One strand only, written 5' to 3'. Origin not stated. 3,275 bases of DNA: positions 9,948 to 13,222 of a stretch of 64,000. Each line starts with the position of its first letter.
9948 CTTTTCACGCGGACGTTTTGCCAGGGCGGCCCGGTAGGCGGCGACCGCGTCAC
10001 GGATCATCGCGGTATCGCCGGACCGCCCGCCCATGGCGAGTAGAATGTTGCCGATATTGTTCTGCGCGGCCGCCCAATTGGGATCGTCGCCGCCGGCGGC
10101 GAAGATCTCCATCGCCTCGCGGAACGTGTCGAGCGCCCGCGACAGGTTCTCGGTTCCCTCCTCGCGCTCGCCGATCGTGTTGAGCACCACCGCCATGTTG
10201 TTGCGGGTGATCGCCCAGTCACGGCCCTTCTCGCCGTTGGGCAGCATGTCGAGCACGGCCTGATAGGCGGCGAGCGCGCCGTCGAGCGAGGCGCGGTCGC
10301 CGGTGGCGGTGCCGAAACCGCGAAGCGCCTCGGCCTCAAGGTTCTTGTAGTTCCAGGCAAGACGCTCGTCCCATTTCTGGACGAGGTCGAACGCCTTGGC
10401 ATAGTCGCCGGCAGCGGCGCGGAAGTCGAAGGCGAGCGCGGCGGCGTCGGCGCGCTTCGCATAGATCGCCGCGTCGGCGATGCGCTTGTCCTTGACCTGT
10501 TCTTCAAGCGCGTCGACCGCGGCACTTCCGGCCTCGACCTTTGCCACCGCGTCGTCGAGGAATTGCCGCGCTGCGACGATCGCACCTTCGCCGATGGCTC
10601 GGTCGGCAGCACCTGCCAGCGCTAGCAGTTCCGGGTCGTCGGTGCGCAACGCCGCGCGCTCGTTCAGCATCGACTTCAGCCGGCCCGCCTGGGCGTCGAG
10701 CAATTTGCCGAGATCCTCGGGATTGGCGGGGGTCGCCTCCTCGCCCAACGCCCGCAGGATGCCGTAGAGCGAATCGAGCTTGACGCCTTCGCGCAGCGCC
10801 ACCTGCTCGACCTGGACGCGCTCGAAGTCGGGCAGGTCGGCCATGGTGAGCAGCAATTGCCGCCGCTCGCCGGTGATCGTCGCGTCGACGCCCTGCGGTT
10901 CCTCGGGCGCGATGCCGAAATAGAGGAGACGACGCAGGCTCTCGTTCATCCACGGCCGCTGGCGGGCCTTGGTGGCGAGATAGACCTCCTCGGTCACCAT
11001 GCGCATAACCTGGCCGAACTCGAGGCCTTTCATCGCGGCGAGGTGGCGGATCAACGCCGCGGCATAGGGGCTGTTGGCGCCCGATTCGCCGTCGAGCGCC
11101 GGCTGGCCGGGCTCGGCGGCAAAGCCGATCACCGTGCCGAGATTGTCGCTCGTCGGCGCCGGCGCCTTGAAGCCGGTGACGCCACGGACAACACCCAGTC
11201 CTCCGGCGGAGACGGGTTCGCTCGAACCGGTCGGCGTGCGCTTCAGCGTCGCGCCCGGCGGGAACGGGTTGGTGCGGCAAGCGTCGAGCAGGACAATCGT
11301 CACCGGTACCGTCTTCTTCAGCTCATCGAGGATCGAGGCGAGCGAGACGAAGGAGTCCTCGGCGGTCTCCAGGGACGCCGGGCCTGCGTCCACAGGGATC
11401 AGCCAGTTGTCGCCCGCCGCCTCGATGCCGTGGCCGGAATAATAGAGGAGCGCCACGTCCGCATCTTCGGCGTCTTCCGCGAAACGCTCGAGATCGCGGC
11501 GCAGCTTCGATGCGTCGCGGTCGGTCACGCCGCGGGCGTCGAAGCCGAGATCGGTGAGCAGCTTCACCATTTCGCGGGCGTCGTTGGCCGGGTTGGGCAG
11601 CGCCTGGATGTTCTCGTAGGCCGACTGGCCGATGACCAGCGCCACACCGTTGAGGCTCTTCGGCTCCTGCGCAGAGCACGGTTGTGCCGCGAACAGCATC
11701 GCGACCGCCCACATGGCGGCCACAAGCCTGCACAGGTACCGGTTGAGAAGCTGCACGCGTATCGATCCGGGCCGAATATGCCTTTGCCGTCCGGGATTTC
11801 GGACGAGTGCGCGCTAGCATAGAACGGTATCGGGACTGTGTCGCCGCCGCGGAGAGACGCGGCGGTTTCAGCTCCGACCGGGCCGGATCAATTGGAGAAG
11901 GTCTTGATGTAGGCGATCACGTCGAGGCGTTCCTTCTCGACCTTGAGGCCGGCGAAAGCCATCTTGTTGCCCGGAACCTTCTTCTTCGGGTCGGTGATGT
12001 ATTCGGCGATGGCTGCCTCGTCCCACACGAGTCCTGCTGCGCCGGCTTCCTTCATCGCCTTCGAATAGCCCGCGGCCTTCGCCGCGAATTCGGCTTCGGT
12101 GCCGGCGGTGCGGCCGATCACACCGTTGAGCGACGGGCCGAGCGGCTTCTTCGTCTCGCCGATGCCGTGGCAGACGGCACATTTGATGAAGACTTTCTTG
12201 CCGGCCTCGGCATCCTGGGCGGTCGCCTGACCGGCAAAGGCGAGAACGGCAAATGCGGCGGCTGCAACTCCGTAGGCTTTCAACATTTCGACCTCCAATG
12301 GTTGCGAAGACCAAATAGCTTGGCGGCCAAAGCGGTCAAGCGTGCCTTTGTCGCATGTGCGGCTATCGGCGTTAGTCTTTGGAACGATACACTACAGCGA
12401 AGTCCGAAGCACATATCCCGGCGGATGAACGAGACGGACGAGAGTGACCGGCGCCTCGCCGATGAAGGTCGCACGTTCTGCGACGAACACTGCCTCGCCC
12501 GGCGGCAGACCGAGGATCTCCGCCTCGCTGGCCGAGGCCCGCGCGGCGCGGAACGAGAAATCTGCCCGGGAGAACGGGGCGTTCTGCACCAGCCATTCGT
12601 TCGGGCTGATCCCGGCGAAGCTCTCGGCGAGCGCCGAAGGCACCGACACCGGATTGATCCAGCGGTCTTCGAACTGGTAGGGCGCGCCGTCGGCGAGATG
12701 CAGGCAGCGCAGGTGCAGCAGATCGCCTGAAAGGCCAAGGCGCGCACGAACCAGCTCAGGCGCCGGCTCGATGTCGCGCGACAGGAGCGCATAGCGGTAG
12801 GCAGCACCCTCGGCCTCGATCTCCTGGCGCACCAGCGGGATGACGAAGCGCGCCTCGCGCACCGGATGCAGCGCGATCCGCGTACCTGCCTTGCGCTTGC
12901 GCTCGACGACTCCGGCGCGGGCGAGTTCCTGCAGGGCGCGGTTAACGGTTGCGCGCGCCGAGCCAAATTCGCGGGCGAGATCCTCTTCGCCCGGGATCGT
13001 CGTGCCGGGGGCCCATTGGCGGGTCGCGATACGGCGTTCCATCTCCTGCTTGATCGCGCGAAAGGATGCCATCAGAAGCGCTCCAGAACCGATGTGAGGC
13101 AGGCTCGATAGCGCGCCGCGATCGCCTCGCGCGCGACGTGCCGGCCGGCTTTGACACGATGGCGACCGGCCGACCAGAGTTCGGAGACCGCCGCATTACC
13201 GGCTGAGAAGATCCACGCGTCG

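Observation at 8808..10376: Ten perfectly phased 47-residue repeats in a 1000-aa secreted caspase-solenoid protein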

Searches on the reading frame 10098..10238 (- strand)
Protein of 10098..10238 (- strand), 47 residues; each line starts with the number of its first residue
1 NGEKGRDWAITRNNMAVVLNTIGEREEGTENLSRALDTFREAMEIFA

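Call 20: search_protein_representatives(alignment_id=A1)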
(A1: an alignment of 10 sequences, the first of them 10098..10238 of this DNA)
Query: 10 sequences, 47 profile positions. Proteins with E-value up to 0.001 (for the whole library): 24720; up to 1e-10: 11160; up to 1e-30: 3649. The best 150 are listed.
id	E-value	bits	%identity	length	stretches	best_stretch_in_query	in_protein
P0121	4.4e-201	666.8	-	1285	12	2-47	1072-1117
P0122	8.7e-187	621.0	-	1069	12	2-47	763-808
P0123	9.6e-187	620.9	-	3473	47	2-45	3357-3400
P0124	1.6e-160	537.0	-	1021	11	1-46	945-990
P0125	2.3e-155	520.5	-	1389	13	1-47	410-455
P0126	1.0e-153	515.2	-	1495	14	1-47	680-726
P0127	1.6e-149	501.7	-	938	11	1-47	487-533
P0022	4.2e-147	494.0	-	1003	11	1-47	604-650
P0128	1.7e-146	492.1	-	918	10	1-47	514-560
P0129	1.3e-144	486.1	-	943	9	1-47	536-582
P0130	2.3e-144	485.3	-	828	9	1-47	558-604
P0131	3.5e-144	484.6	-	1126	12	1-47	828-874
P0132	3.8e-142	478.1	-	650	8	3-47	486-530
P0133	1.7e-141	476.0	-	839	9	1-47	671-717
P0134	5.6e-140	471.2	-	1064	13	1-45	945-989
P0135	7.0e-140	470.9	-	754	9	1-47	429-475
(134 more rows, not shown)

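Call 25: search_protein_families(library=pfam, alignment_id=A3, max_evalue=0.001)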
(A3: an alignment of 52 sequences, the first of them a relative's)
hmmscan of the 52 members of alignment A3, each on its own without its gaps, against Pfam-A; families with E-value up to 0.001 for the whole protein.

A. member 1, P0121 (1285 aa): 12 families
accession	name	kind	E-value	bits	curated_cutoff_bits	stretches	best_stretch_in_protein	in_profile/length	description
PF13374.12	TPR_10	-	8.3e-44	146.8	27.5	3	1125-1161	1-37/42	Tetratricopeptide repeat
PF13424.12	TPR_12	-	4.6e-27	94.4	30.1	2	1087-1157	4-76/77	Tetratricopeptide repeat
PF07719.23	TPR_2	-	3.7e-20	70.8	27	0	1088-1115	3-30/34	Tetratricopeptide repeat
PF13181.12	TPR_8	-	9.8e-16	57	25.7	0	770-789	14-33/34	Tetratricopeptide repeat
PF13428.12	TPR_14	-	1.1e-14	53.9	23.5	0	806-836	3-33/44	Tetratricopeptide repeat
PF00515.34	TPR_1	-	1.5e-13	50.4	27.8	0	772-787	16-31/34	Tetratricopeptide repeat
PF13414.12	TPR_11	-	2.3e-12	46.8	26.8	0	772-790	9-27/42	TPR repeat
PF25045.1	vWA_Ro60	-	5.8e-11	43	27.7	0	1053-1116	59-124/165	Ro60 vWA domain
PF13432.12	TPR_16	-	3.9e-10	40.4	32.7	0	766-832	6-59/65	Tetratricopeptide repeat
PF13676.11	TIR_2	-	3.4e-09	37.7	28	1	70-145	1-77/122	TIR domain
PF06320.18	GCN5L1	-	2.9e-05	24.7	23.9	0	748-786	72-110/114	GCN5-like protein 1 (GCN5L1)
PF20308.4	TPR-S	-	9.3e-05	23.4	27.6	0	1009-1115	3-88/102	Tetratricopeptide Repeats-Sensor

B. families by the number of members that match (of 52 scanned): 86 families (the first 25 are shown)
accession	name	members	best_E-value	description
PF13374.12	TPR_10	48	8.3e-44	Tetratricopeptide repeat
PF13424.12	TPR_12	44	2.4e-29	Tetratricopeptide repeat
PF13181.12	TPR_8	31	9.8e-16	Tetratricopeptide repeat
PF17363.7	DUF5388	26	3.4e-17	Family of unknown function (DUF5388)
PF25045.1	vWA_Ro60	26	4.9e-12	Ro60 vWA domain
PF00515.34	TPR_1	21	5.7e-16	Tetratricopeptide repeat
PF07719.23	TPR_2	20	3.7e-20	Tetratricopeptide repeat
PF14067.11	LssY_C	10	3.2e-09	LssY C-terminus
PF13414.12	TPR_11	9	2.3e-12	TPR repeat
PF13428.12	TPR_14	8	1.1e-14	Tetratricopeptide repeat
PF13432.12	TPR_16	6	3.9e-10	Tetratricopeptide repeat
PF09986.15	DUF2225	5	7.8e-11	Uncharacterized protein conserved in bacteria (DUF2225)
PF12110.13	Nup96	5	3.7e-10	Nuclear protein 96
PF12770.12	CHAT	4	2.4e-52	CHAT domain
PF00656.27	Peptidase_C14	4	6.3e-36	Caspase domain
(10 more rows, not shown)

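Call 29: search_solved_structures(query=A1, max_evalue=1, show_alignments=3)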
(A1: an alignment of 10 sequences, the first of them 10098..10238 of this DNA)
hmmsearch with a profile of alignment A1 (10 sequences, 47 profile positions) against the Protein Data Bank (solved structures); distinct sequences matched with E-value up to 1: 66 (the best 60 are shown).
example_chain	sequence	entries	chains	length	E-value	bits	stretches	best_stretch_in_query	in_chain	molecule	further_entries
7obi_A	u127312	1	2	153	1.2e-12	50.7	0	9-37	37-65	CTPR-rv4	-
5hgv_A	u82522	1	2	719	3.4e-08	36.5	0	16-47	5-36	UDP-N-acetylglucosamine--peptide N-acetylglucosaminyltransferase 110 kDa subunit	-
5npr_A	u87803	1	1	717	3.4e-08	36.5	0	16-47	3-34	UDP-N-acetylglucosamine--peptide N-acetylglucosaminyltransferase 110 kDa subunit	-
5nps_A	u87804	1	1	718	3.4e-08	36.5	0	16-47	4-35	UDP-N-acetylglucosamine--peptide N-acetylglucosaminyltransferase 110 kDa subunit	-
8cm9_A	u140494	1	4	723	3.5e-08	36.4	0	16-47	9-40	UDP-N-acetylglucosamine--peptide N-acetylglucosaminyltransferase 110 kDa subunit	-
3pe3_A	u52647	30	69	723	3.5e-08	36.4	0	16-47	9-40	UDP-N-acetylglucosamine--peptide N-acetylglucosaminyltransferase 110 kDa subunit | UDP-N-ACETYLGLUCOSAMINE--PEPTIDE N-ACETYLGLUCOSAMINYL TRANSFERASE 110 KDA SUB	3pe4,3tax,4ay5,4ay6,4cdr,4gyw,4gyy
6ibo_A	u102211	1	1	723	3.5e-08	36.4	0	16-47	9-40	UDP-N-acetylglucosamine--peptide N-acetylglucosaminyltransferase 110 kDa subunit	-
6q4m_A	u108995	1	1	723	3.5e-08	36.4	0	16-47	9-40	UDP-N-acetylglucosamine--peptide N-acetylglucosaminyltransferase 110 kDa subunit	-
6tka_AAA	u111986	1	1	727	3.6e-08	36.4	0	16-47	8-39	UDP-N-acetylglucosamine--peptide N-acetylglucosaminyltransferase 110 kDa subunit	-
5lvv_A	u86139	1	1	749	3.9e-08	36.3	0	16-47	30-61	UDP-N-acetylglucosamine--peptide N-acetylglucosaminyltransferase 110 kDa subunit,UDP-N-ace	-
5lwv_A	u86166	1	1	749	4e-08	36.2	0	16-47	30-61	Host cell factor 1,UDP-N-acetylglucosamine--peptide N-acetylglucosaminyltransferase 110 kD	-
6eou_A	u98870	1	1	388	7.9e-07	32.1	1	16-47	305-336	UDP-N-acetylglucosamine--peptide N-acetylglucosaminyltransferase 110 kDa subunit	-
1w3b_A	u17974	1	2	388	8.9e-07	31.9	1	16-47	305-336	UDP-N-ACETYLGLUCOSAMINE--PEPTIDE N-ACETYLGLUCOSAMINYLTRANSFERASE 110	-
7yeh_B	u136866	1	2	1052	1.8e-06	31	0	16-47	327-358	UDP-N-acetylglucosamine--peptide N-acetylglucosaminyltransferase 110 kDa subunit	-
7yea_A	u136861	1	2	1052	1.8e-06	31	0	16-47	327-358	UDP-N-acetylglucosamine--peptide N-acetylglucosaminyltransferase 110 kDa subunit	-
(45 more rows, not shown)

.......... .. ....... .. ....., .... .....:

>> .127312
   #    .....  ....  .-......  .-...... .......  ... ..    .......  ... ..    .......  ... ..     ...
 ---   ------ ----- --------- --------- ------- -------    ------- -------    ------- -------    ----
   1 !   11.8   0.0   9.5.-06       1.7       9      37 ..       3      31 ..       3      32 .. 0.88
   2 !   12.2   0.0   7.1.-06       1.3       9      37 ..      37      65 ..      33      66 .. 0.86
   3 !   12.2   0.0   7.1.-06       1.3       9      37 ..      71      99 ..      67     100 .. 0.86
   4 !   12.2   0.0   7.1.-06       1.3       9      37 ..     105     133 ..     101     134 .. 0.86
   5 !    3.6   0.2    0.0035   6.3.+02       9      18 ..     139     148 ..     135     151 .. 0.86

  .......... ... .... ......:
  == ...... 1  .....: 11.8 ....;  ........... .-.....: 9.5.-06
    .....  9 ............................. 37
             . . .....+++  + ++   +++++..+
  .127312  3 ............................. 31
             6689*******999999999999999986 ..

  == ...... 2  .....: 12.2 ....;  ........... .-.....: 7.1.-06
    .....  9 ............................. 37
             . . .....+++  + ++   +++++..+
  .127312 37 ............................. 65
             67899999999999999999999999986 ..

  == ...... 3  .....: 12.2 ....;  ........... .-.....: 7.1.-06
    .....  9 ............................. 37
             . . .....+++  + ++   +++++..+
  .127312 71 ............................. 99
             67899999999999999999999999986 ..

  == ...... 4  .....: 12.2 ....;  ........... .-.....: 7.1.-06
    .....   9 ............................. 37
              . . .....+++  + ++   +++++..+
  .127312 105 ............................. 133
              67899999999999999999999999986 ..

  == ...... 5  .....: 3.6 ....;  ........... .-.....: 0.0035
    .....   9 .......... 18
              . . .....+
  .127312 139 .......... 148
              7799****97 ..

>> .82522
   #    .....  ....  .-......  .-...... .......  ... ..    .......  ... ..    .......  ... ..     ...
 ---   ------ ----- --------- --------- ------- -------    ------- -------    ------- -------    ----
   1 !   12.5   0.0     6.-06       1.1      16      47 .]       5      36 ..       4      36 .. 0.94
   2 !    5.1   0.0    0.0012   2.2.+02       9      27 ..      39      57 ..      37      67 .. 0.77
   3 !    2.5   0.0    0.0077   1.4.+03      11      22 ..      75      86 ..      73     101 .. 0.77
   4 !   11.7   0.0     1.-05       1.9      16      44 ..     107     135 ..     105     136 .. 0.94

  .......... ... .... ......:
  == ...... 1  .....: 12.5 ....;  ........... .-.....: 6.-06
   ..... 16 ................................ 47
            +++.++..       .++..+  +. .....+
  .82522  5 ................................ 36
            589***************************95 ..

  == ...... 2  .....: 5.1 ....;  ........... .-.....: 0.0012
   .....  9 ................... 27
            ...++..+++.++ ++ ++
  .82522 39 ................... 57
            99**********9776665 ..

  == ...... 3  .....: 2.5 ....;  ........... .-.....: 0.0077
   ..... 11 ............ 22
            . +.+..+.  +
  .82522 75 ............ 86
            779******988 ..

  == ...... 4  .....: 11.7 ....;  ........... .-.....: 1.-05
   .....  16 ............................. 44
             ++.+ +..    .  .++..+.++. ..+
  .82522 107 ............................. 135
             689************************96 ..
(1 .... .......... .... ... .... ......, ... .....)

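Call 46: search_protein_families(library=ncbifam, proteins=[P0121, P0122, P0124, P0127, P0128, P0132, P0135], max_evalue=0.00001)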
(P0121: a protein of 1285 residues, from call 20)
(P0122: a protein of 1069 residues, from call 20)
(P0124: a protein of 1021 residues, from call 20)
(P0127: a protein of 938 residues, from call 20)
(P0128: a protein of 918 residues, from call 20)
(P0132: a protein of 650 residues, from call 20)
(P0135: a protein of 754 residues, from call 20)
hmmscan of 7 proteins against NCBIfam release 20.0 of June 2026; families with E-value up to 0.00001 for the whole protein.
P0121 (1285 aa): 6 families
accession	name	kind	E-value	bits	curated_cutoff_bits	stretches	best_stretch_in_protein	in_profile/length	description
NF040586.1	FxSxx_TPR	equivalog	1.9e-44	152.3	300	2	262-1019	6-716/830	FxSxx-COOH system tetratricopeptide repeat protein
NF053617.1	SARPRegAfsRStmc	equivalog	1.1e-25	89.8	1430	2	803-970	735-888/986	SARP-family global regulator AfsR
NF033762.1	social_mot_Tgl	equivalog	1.5e-09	37.6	225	0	1039-1166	100-210/252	social motility TPR repeat lipoprotein Tgl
TIGR02521.1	type_IV_pilW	equivalog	6.4e-07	29.1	154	0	1041-1108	67-128/234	type IV pilus biogenesis/stability protein PilW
NF040959.1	MamA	equivalog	1.3e-06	28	200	0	806-837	141-172/204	magnetosome protein MamA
TIGR02552.1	LcrH_SycD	equivalog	4.6e-06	26.4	104.8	0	1230-1269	55-94/136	SycD/LcrH family type III secretion system chaperone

P0122 (1069 aa): 3 families
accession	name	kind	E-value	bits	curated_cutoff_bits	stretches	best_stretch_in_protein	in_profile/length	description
NF053617.1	SARPRegAfsRStmc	equivalog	1.1e-15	56.8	1430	0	690-850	823-969/986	SARP-family global regulator AfsR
NF047371.1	FlcA_CTERM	equivalog_domain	1.1e-10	40.7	300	0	960-997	565-602/646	periplasmic flagellar collar protein FlcA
NF002725.1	PRK02603.1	equivalog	3.7e-06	27.1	143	0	888-997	52-145/173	photosystem I assembly protein Ycf3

P0124 (1021 aa): 2 families
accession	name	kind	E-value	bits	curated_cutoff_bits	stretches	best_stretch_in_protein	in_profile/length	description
NF047832.1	caspase_w_EACC1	subfamily_domain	5.6e-12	45.6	140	1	31-220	2-184/211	caspase, EACC1-associated type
NF047371.1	FlcA_CTERM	equivalog_domain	3.1e-06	26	300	0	767-801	563-597/646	periplasmic flagellar collar protein FlcA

P0127 (938 aa): 3 families
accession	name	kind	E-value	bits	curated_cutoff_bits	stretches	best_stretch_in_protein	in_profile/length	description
NF053617.1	SARPRegAfsRStmc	equivalog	1.8e-12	46.1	1430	0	544-669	811-929/986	SARP-family global regulator AfsR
NF053720.1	NsdA_fam_reg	subfamily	3.8e-09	36.5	75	0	455-624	241-403/432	NsdA family TPR-like regulatory protein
NF033762.1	social_mot_Tgl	equivalog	4.8e-09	35.9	225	0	493-618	63-165/252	social motility TPR repeat lipoprotein Tgl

P0128 (918 aa): 0 families

P0132 (650 aa): 2 families
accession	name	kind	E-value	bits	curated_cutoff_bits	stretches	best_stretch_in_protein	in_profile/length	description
NF053617.1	SARPRegAfsRStmc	equivalog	4.6e-13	48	1430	0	497-569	814-886/986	SARP-family global regulator AfsR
NF041462.1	GalA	equivalog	7.4e-13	47.5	900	0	438-483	49-94/763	beta-galactosidase GalA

P0135 (754 aa): 3 families
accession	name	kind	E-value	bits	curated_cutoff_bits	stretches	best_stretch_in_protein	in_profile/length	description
NF053617.1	SARPRegAfsRStmc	equivalog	1.2e-09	36.7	1430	0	490-656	735-887/986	SARP-family global regulator AfsR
NF047371.1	FlcA_CTERM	equivalog_domain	2e-06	26.6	300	0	435-474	561-600/646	periplasmic flagellar collar protein FlcA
NF033762.1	social_mot_Tgl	equivalog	4.8e-06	26.1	225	0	317-418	80-164/252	social motility TPR repeat lipoprotein Tgl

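Call 54: search_solved_structures(query=P0122, max_evalue=0.000001, show_alignments=2)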
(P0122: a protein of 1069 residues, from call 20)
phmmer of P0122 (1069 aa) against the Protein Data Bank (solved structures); distinct sequences matched with E-value up to 0.000001: 0.

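Call 55: search_solved_structures(query=P0122, max_evalue=1, show_alignments=1)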
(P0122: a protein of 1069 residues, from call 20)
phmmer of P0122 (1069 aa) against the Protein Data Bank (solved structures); distinct sequences matched with E-value up to 1: 11.
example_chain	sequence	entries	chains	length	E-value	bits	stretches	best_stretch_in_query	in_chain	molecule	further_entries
4g2v_A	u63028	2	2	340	0.045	14.8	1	748-937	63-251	G-protein-signaling modulator 2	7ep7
3ro2_A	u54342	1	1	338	0.047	14.7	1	748-937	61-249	G-protein-signaling modulator 2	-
6hc2_A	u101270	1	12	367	0.14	13.1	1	748-937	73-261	G-protein-signaling modulator 2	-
5a6c_A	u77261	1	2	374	0.16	13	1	749-937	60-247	G-PROTEIN-SIGNALING MODULATOR 2, AFADIN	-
4wng_A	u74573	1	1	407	0.18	12.8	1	748-937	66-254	G-protein-signaling modulator 2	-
3sf4_A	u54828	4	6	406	0.18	12.8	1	748-937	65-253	G-protein-signaling modulator 2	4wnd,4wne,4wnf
4jhr_A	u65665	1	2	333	0.18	12.8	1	767-938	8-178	G-protein-signaling modulator 2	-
1nmn_A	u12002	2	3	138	0.5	11.3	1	681-759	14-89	Hypothetical protein yqgF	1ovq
1nu0_A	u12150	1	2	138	0.55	11.2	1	682-759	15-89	Hypothetical protein yqgF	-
7y4i_A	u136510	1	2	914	0.92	10.4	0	680-846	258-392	Probable UDP-N-acetylglucosamine--peptide N-acetylglucosaminyltransferase SPINDLY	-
8dtf_A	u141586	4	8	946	0.99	10.3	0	679-846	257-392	Probable UDP-N-acetylglucosamine--peptide N-acetylglucosaminyltransferase SPINDLY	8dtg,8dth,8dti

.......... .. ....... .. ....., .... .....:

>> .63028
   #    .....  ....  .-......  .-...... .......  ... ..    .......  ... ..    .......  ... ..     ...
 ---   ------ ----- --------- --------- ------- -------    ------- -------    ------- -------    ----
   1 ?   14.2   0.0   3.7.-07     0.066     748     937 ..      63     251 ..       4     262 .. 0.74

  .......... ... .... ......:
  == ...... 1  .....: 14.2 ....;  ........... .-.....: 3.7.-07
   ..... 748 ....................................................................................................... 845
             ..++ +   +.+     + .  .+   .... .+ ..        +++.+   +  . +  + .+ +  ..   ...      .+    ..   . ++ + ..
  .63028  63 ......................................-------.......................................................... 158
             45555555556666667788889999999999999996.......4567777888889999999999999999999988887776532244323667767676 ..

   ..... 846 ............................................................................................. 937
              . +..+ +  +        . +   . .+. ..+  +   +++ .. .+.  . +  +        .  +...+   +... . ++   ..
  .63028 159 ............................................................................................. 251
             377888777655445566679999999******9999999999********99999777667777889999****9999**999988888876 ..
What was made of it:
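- Tried and rejected: A consensus-like family member (P0122) gave nothing below E 0.04 (calls 54, 55).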

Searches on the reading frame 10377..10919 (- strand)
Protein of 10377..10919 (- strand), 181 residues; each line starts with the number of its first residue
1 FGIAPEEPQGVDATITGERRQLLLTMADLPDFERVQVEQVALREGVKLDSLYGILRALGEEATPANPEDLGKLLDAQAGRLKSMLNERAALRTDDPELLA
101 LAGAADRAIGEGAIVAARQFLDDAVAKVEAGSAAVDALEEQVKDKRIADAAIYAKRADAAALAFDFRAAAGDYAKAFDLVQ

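Call 42: search_protein_families(library=pfam, proteins=[window:10377-10919:-], max_evalue=0.1)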
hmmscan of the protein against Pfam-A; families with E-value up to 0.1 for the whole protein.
window:10377-10919:- (181 aa): 0 families
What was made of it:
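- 10380..10919 (-): All-helical linker, residues 280-459, including one helix of about 49 residues (393-441). No Pfam match (call 42).
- Tried and rejected: Residues 280-459 have no Pfam match (call 42).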

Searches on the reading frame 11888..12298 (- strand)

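Call 17: search_protein_families(library=pfam, proteins=[window:11888-12298:-], max_evalue=0.001)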
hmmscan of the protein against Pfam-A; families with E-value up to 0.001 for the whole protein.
window:11888-12298:- (136 aa): 2 families
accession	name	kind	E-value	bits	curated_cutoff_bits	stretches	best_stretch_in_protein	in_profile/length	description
PF00034.26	Cytochrom_C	-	2.6e-09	38.7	21.3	1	30-133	1-88/90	Cytochrome c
PF13442.11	Cytochrome_CBB3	-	0.00058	20.6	27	0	29-101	2-68/68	Cytochrome C oxidase, cbb3-type, subunit III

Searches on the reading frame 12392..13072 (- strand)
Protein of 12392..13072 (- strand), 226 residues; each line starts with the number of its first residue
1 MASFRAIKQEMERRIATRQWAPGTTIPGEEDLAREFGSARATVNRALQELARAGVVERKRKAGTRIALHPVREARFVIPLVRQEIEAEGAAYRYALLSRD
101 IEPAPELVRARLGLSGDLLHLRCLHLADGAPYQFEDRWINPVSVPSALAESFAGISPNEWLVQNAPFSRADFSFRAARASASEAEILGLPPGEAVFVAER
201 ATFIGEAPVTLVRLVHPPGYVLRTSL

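Call 17: search_protein_families(library=pfam, proteins=[window:12392-13072:-], max_evalue=0.001)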
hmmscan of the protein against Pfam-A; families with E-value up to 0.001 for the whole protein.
window:12392-13072:- (226 aa): 6 families
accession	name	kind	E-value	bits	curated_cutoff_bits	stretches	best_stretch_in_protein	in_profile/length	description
PF07702.18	UTRA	-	1.1e-25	90.5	23.8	1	88-218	2-137/141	UTRA domain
PF00392.27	GntR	-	6.4e-16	58.2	27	1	6-66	4-64/64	Bacterial regulatory proteins, gntR family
PF13545.12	HTH_Crp_2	-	2.7e-07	30.9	27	1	30-61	26-57/70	Crp-like helix-turn-helix domain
PF12802.13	MarR_2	-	0.00025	21.6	27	1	31-63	25-57/61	MarR family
PF09339.16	HTH_IclR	-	0.00048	20.3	22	0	31-58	23-50/52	IclR helix-turn-helix domain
PF25213.1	HVO_A0261_N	-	0.00082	19.6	35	0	30-60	28-58/86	HVO_A0261 N-terminal domain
